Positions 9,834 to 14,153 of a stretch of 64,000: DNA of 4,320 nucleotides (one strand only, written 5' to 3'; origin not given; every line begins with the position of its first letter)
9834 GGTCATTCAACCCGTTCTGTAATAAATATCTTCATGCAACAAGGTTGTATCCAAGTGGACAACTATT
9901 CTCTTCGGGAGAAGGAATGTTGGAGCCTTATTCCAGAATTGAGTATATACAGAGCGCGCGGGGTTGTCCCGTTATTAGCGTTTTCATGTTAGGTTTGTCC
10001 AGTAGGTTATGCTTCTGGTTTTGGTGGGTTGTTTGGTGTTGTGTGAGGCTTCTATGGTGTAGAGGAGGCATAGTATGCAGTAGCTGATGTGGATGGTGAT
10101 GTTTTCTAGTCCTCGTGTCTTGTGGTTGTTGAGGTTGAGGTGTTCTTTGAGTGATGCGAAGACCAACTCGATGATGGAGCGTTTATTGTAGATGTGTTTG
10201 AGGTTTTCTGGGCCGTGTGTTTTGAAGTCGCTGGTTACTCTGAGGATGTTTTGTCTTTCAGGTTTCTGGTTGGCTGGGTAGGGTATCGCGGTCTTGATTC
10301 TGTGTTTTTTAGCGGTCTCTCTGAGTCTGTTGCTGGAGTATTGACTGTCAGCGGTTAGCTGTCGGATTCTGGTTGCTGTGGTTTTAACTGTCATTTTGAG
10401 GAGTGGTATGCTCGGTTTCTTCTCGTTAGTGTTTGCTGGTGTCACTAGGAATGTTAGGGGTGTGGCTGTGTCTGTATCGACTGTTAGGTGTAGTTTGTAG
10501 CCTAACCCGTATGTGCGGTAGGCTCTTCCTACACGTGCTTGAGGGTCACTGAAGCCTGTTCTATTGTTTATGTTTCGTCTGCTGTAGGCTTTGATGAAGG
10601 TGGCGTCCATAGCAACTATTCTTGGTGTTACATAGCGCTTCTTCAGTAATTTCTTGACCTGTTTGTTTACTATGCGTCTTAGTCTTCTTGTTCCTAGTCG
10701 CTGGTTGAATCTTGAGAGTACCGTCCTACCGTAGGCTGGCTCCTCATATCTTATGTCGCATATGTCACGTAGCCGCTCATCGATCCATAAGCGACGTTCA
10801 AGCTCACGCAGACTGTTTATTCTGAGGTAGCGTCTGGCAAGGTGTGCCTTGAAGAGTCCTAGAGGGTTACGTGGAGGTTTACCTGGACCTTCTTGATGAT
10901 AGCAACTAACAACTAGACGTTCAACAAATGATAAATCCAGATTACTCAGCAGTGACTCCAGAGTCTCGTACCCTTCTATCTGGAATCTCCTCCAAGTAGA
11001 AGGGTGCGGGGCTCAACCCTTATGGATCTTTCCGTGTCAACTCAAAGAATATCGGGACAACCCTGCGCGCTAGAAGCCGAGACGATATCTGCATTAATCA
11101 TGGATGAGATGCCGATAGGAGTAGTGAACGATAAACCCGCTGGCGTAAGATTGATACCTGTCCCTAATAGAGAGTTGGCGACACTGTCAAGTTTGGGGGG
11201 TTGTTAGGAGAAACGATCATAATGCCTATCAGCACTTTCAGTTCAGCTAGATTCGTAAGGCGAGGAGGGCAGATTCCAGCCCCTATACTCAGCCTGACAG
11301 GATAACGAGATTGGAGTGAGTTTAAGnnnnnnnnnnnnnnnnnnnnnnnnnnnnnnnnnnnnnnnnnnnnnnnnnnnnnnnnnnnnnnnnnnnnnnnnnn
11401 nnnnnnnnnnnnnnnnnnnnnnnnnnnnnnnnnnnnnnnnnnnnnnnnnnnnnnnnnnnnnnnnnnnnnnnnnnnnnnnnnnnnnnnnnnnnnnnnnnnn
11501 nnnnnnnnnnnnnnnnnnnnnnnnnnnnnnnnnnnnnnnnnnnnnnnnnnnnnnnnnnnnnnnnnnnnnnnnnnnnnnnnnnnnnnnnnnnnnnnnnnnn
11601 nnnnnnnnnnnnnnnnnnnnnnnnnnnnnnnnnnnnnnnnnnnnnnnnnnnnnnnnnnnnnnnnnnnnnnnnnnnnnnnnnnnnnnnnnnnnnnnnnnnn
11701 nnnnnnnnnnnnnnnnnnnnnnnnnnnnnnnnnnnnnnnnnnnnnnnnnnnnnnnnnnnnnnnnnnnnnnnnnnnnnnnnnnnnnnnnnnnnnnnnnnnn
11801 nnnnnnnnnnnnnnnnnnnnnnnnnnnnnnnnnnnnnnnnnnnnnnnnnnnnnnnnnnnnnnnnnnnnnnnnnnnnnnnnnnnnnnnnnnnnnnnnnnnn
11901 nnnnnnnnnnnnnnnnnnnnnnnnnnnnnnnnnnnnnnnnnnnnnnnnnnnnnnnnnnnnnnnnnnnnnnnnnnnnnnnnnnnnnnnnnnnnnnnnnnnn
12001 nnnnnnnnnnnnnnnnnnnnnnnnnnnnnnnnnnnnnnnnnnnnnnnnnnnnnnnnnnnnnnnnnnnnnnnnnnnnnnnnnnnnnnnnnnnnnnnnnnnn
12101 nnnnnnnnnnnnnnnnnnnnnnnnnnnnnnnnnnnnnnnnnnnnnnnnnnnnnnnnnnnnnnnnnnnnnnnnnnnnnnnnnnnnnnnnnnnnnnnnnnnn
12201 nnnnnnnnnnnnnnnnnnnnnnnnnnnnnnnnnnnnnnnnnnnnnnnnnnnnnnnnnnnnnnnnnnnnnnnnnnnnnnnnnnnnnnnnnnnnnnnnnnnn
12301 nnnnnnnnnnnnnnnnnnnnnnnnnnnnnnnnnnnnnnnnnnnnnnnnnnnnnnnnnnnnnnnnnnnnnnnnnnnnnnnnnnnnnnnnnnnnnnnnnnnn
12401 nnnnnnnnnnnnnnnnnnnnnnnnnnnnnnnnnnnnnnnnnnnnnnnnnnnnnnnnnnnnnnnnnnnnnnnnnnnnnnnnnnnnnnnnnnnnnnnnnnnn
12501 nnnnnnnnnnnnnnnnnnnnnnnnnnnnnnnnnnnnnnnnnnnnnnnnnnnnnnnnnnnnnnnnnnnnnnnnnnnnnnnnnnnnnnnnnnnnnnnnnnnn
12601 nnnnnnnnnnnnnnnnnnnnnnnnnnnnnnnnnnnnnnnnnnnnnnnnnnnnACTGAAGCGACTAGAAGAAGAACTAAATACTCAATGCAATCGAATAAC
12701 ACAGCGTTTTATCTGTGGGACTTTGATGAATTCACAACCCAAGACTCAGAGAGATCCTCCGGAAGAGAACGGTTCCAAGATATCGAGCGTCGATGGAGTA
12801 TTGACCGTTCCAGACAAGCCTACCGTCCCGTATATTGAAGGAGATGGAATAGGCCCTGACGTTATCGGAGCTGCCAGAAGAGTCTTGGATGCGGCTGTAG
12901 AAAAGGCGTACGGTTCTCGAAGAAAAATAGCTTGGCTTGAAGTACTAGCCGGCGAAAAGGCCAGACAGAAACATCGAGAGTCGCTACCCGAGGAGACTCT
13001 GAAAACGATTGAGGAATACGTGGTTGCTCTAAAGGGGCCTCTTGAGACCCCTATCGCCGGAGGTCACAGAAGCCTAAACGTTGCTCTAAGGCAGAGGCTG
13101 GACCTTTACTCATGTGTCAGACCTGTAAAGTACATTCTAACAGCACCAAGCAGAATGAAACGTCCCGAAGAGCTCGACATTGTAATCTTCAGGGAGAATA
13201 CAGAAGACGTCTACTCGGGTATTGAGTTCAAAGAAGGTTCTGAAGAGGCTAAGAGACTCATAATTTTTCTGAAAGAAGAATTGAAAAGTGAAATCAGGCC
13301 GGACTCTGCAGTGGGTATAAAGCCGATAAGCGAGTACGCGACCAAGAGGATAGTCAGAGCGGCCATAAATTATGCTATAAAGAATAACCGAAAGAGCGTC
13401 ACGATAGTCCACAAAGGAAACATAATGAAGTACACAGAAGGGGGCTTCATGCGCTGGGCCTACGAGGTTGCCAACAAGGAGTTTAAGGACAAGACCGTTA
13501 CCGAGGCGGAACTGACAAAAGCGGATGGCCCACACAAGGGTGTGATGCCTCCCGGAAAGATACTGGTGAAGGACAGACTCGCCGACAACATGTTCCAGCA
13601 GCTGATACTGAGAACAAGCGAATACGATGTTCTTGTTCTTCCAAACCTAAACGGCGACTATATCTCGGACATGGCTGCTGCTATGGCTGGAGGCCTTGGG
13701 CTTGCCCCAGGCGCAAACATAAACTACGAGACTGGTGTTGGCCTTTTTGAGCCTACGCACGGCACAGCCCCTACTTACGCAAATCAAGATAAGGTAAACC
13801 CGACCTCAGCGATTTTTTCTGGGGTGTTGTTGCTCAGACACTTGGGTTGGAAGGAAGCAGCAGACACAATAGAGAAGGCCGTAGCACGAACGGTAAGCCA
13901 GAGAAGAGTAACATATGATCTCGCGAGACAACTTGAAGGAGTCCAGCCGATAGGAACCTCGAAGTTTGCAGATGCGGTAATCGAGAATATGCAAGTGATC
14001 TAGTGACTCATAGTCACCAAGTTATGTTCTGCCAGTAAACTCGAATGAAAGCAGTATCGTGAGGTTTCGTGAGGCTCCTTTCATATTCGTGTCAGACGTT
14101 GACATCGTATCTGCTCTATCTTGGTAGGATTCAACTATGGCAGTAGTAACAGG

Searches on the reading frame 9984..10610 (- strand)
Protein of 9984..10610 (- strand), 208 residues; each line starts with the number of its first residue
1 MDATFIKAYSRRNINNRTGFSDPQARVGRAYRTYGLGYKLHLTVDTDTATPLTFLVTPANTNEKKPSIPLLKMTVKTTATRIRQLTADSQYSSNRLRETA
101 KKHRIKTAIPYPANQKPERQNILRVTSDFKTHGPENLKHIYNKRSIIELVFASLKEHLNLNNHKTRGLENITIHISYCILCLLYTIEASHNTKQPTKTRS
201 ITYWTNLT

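Call 60: search_protein_families(library=pfam, proteins=[window:9984-10610:-])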
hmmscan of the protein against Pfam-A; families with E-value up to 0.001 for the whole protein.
window:9984-10610:- (208 aa): 2 families
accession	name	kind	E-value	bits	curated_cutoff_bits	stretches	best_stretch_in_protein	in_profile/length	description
PF01609.27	DDE_Tnp_1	-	5.2e-25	88.8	23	1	1-183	9-199/200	Transposase DDE domain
PF13612.12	DDE_Tnp_1_3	-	3.1e-08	34.2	27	1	2-164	11-151/155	Transposase DDE domain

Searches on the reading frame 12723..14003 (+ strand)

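Call 8: search_protein_families(library=pfam, proteins=[window:12723-14003:+])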
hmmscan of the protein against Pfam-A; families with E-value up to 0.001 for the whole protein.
window:12723-14003:+ (426 aa): 1 family
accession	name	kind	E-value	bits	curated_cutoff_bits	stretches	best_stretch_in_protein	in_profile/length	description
PF00180.25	Iso_dh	-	1.2e-97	327.8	27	1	35-419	2-348/348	Isocitrate/isopropylmalate dehydrogenase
